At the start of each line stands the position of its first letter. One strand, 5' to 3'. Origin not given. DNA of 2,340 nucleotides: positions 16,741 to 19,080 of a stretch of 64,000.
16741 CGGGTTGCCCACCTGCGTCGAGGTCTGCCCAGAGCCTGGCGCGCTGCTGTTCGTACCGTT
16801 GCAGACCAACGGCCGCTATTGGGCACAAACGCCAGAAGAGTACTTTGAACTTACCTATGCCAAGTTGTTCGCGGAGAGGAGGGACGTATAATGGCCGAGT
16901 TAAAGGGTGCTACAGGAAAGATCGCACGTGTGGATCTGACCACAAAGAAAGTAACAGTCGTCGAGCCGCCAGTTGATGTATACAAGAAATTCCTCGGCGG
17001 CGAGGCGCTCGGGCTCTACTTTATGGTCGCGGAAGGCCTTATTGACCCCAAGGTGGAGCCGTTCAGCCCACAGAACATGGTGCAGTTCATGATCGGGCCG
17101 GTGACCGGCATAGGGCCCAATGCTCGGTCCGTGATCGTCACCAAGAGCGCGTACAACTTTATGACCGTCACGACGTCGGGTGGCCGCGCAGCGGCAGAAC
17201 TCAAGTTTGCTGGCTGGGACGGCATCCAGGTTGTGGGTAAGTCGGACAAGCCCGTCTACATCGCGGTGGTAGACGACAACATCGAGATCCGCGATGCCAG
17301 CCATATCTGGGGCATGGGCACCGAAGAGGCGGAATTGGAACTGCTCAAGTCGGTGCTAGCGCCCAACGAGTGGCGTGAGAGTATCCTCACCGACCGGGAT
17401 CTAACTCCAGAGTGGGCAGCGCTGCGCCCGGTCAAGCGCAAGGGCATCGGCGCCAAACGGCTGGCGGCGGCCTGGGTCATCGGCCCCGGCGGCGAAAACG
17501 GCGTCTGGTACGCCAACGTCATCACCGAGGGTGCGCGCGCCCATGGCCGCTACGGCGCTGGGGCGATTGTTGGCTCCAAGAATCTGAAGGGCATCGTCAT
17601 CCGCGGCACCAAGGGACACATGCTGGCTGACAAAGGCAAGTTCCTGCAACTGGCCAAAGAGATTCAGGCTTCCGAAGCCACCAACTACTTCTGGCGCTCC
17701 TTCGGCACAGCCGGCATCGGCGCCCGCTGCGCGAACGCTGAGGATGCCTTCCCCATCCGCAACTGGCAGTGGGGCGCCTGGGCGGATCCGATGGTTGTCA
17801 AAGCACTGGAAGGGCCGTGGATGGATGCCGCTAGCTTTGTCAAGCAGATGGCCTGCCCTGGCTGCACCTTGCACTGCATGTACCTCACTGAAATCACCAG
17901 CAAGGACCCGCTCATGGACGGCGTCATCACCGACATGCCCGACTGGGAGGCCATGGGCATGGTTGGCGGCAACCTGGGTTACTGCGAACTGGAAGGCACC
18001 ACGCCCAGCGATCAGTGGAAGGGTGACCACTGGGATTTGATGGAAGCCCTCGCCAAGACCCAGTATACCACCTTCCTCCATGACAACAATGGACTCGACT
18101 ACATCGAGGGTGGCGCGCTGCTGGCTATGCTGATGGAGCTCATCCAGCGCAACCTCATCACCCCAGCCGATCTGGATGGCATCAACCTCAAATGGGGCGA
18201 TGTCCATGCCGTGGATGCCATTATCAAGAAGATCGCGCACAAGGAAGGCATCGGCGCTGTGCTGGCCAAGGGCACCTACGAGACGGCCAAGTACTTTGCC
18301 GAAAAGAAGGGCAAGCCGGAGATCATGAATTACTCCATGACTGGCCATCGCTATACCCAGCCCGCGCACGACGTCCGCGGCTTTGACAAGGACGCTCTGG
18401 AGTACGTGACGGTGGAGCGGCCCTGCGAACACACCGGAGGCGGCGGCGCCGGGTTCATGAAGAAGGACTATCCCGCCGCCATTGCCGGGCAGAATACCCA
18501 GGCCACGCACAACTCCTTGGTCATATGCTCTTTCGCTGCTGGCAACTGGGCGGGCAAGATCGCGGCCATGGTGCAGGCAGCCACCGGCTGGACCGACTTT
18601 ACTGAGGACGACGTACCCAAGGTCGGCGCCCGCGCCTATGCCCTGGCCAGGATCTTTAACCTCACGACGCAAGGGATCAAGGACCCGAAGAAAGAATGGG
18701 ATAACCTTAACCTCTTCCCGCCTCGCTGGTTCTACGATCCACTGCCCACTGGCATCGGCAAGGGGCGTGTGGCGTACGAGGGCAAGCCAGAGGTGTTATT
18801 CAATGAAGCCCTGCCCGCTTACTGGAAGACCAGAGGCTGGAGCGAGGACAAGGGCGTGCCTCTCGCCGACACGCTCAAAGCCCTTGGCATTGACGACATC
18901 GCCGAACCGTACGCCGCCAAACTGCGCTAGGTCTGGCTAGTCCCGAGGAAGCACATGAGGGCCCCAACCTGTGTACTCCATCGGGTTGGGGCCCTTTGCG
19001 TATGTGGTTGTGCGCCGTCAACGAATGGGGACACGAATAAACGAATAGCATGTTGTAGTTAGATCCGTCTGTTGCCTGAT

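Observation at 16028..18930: Tungsten-type AOR paired with a TAT-exported lipoprotein ferredoxin: possible extracytoplasmic AOR via Tat hitch-hiking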

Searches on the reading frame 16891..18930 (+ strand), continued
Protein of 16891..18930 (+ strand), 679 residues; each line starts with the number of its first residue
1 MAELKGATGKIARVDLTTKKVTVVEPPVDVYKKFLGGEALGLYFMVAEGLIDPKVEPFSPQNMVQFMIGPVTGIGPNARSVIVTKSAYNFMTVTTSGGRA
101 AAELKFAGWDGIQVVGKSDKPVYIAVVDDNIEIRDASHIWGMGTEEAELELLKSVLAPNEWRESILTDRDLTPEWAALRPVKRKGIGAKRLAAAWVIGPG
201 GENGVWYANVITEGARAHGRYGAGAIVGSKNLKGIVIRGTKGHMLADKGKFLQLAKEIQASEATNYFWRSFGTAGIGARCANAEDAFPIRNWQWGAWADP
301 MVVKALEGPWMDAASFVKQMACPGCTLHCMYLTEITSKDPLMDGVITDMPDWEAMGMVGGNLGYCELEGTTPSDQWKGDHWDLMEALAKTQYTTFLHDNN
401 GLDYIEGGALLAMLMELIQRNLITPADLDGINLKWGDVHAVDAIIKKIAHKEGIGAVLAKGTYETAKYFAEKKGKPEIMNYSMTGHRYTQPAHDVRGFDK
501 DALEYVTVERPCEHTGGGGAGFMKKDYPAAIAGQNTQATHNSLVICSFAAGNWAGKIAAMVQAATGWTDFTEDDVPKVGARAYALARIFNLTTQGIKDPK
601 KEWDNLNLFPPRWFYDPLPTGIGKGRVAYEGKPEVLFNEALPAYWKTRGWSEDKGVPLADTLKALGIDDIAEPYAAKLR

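Call 45: search_solved_structures(query=window:16891-18930:+, max_evalue=1e-55, show_alignments=5)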
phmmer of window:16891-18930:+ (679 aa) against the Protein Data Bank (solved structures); distinct sequences matched with E-value up to 1e-55: 5.
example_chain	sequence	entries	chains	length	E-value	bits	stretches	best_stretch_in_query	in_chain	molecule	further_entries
1aor_A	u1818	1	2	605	7.6e-76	259.1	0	183-668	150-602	ALDEHYDE FERREDOXIN OXIDOREDUCTASE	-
9mqx_D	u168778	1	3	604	3.9e-71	243.6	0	195-675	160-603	Aldehyde:ferredoxin oxidoreductase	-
6x6u_A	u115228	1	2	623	4.1e-71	243.5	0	8-368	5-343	Formaldehyde:ferredoxin oxidoreductase wor5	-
6x1o_A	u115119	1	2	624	4.1e-71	243.5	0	8-368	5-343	Formaldehyde:ferredoxin oxidoreductase wor5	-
9g7j_A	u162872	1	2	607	3.5e-61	210.7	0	195-670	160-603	Aldehyde ferredoxin oxidoreductase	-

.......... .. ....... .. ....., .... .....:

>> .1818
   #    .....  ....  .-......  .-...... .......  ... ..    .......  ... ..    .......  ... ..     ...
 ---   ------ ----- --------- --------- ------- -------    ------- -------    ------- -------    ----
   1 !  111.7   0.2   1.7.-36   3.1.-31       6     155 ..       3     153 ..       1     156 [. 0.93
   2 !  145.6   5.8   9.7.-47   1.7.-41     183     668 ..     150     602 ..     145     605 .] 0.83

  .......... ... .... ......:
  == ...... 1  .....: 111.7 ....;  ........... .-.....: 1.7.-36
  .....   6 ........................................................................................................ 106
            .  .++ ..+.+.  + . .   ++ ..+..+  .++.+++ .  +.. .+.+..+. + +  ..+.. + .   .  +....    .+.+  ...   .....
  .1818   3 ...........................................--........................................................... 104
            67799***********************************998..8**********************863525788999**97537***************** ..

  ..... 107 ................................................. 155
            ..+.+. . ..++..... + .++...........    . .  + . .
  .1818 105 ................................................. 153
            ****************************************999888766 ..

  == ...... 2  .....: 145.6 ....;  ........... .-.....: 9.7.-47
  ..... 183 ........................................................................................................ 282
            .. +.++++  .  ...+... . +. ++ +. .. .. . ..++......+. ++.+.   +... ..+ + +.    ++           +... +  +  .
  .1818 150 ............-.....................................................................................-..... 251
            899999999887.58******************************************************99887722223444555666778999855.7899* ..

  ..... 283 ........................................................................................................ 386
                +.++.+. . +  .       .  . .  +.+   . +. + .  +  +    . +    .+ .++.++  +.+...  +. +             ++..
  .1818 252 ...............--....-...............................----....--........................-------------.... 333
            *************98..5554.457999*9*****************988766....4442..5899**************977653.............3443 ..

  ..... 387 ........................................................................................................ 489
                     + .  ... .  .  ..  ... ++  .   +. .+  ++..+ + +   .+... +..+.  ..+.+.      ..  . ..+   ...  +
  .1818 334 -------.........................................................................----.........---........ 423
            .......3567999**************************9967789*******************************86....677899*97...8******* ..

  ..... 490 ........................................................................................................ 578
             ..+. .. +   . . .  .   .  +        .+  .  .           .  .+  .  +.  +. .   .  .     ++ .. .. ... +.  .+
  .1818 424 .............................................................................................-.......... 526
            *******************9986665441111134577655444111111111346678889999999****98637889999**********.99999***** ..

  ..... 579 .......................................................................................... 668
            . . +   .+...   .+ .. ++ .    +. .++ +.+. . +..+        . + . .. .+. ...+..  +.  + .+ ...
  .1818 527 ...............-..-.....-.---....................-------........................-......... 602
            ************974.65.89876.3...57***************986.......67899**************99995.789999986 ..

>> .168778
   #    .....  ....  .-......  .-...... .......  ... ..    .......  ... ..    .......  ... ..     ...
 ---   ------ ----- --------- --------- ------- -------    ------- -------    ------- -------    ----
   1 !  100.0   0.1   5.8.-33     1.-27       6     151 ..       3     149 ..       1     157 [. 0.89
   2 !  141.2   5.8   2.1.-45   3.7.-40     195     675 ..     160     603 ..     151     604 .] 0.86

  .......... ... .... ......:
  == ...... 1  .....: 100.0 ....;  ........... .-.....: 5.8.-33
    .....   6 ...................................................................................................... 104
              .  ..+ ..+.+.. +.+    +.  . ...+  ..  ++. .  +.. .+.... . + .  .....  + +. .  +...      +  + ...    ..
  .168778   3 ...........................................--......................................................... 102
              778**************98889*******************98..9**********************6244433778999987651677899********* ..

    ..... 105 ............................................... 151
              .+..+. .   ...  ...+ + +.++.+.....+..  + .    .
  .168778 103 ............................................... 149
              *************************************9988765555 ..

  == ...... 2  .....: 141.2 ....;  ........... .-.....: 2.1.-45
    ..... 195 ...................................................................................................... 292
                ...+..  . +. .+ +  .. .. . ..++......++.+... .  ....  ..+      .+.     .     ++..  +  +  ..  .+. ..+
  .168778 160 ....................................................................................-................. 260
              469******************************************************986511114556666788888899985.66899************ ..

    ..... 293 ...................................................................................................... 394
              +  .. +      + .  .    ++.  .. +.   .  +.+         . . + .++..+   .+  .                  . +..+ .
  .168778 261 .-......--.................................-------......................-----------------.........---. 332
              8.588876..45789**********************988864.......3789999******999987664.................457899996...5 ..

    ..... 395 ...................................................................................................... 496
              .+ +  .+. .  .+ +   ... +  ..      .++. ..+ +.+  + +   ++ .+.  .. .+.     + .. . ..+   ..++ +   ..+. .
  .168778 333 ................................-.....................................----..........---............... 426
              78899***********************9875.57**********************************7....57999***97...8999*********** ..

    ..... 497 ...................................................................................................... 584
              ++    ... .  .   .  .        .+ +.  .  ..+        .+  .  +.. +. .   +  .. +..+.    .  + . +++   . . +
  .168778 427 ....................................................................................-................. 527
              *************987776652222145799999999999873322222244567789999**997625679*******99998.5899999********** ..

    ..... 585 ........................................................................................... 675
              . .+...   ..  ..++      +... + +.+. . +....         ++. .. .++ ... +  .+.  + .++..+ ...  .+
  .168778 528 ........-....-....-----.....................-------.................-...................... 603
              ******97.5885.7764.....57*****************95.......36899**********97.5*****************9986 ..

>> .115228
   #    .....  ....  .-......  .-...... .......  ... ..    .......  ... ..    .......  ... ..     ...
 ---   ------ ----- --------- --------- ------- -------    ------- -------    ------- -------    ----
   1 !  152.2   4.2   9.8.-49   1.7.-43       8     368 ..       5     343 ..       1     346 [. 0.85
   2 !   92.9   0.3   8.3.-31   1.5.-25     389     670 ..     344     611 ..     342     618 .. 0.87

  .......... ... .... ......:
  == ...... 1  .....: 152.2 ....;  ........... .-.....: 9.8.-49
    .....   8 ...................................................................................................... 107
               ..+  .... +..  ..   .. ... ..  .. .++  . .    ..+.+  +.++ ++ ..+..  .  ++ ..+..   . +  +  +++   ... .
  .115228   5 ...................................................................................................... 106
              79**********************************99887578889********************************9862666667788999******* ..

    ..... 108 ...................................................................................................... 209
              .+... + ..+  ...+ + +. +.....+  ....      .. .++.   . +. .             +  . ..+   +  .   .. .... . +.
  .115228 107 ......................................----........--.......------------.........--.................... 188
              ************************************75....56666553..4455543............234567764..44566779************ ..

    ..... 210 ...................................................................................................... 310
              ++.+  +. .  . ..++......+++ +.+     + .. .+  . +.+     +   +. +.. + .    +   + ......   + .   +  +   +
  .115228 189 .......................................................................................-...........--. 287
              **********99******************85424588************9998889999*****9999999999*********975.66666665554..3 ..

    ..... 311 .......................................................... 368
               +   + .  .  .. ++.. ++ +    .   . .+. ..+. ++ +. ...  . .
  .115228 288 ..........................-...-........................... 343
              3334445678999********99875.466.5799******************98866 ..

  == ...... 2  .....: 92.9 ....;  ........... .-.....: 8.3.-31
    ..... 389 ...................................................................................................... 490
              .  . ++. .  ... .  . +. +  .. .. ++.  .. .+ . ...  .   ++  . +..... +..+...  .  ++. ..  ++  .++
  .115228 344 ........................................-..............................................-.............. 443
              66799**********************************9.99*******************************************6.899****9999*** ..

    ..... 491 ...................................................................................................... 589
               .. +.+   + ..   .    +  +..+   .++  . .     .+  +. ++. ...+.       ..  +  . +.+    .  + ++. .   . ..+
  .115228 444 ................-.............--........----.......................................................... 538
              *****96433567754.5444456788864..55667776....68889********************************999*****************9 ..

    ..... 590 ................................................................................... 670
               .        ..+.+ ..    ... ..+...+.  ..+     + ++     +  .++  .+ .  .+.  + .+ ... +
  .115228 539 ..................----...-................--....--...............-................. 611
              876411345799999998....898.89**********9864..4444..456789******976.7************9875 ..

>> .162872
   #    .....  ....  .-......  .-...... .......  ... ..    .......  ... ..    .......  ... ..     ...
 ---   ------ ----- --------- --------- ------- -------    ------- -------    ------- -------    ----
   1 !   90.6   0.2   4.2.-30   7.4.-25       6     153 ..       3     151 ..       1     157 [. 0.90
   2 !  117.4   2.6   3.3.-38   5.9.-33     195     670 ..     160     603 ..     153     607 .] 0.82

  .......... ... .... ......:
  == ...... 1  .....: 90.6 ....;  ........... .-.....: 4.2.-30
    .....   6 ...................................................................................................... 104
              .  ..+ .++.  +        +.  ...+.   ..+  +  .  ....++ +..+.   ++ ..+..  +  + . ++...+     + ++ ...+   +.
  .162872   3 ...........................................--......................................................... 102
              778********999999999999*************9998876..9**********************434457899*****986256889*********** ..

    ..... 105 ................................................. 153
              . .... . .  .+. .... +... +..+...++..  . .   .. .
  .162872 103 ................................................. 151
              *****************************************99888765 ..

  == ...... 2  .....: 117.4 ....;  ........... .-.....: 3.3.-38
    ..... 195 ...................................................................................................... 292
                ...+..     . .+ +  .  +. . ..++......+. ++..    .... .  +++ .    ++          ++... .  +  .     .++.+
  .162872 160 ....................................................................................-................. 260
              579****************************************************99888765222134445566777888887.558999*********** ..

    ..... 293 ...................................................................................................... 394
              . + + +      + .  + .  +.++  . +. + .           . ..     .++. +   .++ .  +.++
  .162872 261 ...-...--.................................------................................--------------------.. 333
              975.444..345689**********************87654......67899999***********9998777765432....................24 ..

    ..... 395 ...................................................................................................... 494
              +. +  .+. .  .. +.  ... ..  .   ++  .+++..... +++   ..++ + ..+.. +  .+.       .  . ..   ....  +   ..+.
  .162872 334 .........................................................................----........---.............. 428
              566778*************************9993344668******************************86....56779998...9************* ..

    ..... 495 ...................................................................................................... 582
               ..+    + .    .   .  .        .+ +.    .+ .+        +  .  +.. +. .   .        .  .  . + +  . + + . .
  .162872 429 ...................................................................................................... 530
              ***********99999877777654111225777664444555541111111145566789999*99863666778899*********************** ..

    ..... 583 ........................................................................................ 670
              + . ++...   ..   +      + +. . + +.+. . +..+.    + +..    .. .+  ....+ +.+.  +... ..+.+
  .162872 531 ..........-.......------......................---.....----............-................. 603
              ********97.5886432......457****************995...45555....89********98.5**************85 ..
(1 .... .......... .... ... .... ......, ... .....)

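Call 75: find_homologous_proteins(query=L055:1761-4004:+, max_evalue=1e-30)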
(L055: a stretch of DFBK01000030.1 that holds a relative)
Query L055:1761-4004:+ (747 aa): 7994 proteins with E <= 1e-30 among 8000 candidates; the best 120 are listed.
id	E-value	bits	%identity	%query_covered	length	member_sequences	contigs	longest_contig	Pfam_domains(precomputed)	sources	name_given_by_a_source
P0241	0.0e+0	1716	100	100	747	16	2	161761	PF02730.21,PF01314.24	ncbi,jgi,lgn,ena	-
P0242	0.0e+0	1453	83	100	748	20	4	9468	PF02730.21,PF01314.24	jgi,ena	-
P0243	0.0e+0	1439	83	98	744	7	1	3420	PF02730.21,PF01314.24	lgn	-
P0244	0.0e+0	1413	82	100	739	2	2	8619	PF02730.21,PF01314.24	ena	-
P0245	0.0e+0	1401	81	100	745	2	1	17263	PF02730.21,PF01314.24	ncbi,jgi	-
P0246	0.0e+0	1365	77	100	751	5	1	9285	PF02730.21,PF01314.24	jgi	-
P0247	0.0e+0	1357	81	100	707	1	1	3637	PF02730.21,PF01314.24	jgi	-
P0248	0.0e+0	1299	84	89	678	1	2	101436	PF02730.21,PF01314.24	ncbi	-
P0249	0.0e+0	1295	79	93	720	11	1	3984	PF02730.21,PF01314.24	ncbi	-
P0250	0.0e+0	1293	84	89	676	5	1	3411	PF02730.21,PF01314.24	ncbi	-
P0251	0.0e+0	1259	81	89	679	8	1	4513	PF02730.21,PF01314.24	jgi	jgi:aldehyde:ferredoxin oxidoreductase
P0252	0.0e+0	1250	81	89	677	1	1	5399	PF02730.21,PF01314.24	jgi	jgi:aldehyde:ferredoxin oxidoreductase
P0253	0.0e+0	1228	78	89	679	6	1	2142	PF02730.21,PF01314.24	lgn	-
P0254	0.0e+0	1219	78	89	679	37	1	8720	PF02730.21,PF01314.24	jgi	jgi:aldehyde:ferredoxin oxidoreductase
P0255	0.0e+0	1203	78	89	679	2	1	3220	PF02730.21,PF01314.24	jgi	jgi:aldehyde:ferredoxin oxidoreductase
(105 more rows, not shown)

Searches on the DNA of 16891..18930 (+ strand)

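Call 68: search_rna_families(sources=[L003, L005, L017, L027, L041, L040, L051, L056], threshold=gathering)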
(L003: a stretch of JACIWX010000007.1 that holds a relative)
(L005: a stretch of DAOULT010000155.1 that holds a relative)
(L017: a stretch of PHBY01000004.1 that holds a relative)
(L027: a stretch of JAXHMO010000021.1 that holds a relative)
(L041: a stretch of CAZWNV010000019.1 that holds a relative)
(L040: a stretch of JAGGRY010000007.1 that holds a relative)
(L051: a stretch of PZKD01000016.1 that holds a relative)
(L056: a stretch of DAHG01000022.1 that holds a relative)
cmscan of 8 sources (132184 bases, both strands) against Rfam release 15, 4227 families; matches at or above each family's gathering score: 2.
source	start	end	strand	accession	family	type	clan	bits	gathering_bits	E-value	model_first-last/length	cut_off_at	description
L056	829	903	-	RF00005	tRNA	Gene; tRNA;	CL00001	55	29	8.8e-09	1-71/71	no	tRNA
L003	6855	6966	+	RF01055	Molybdenum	Cis-reg; riboswitch;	-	51.3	36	5e-09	1-135/135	no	Molybdenum/Tungsten riboswitch aptamer (Moco RNA motif)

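Call 69: search_rna_families(sources=[L004, L009, L012, L021, L045, L047, L055, L029, L033, L038, L053, L052, L049, L008], threshold=gathering)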
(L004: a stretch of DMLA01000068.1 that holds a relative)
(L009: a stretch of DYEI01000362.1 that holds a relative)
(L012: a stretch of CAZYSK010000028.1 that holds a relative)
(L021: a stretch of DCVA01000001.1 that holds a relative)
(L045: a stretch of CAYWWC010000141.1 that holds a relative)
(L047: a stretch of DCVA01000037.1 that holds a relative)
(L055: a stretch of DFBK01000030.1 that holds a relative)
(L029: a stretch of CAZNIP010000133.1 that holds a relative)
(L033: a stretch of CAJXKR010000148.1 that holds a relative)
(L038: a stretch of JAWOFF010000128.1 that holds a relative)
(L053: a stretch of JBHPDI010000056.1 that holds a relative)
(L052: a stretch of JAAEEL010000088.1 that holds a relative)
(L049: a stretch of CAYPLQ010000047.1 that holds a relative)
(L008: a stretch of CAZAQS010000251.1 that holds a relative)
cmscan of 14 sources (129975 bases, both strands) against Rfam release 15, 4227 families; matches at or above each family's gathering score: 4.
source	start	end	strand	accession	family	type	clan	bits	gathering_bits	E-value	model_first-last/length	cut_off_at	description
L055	1483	1593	+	RF01055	Molybdenum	Cis-reg; riboswitch;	-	42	36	2.7e-06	1-135/135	no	Molybdenum/Tungsten riboswitch aptamer (Moco RNA motif)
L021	164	275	+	RF01055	Molybdenum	Cis-reg; riboswitch;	-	40.5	36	7.3e-06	1-135/135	no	Molybdenum/Tungsten riboswitch aptamer (Moco RNA motif)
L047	124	236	+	RF01055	Molybdenum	Cis-reg; riboswitch;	-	38.7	36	2.5e-05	1-135/135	no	Molybdenum/Tungsten riboswitch aptamer (Moco RNA motif)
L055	6795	6906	+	RF01055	Molybdenum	Cis-reg; riboswitch;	-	37.9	36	4.2e-05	1-135/135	no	Molybdenum/Tungsten riboswitch aptamer (Moco RNA motif)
